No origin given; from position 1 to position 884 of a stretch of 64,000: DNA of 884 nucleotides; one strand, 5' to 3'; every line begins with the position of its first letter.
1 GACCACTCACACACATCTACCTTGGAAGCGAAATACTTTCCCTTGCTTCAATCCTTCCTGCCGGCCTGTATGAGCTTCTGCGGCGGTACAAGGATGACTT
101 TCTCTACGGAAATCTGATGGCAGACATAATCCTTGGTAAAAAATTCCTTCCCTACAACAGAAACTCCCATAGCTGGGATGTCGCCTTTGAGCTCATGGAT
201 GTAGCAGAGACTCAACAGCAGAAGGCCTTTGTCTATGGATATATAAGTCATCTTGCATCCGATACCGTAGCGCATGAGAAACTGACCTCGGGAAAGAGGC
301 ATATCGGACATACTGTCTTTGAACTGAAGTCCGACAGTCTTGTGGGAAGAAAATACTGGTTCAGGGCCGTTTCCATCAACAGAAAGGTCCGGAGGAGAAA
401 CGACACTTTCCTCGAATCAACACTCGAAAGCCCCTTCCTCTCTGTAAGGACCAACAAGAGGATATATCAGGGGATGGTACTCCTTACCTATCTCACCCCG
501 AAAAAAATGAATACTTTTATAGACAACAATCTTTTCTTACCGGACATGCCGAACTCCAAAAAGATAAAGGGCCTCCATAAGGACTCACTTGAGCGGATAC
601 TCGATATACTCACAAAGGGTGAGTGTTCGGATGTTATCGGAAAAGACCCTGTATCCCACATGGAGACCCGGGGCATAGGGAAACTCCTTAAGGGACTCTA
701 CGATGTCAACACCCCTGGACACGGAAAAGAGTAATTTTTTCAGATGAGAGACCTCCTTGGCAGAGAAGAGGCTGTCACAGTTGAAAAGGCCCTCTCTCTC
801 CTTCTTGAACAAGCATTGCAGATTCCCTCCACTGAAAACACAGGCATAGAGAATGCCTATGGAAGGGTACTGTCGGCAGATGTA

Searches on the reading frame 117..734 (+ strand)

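Call 47: search_protein_families(library=pfam, proteins=[window:117-734:+], max_evalue=0.000001)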
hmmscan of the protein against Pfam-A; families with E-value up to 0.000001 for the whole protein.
window:117-734:+ (205 aa): 1 family
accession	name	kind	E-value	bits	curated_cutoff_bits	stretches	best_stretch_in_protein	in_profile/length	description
PF00882.24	Zn_dep_PLPC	-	8.3e-08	32.8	26.8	1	14-96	46-144/167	Zinc dependent phospholipase C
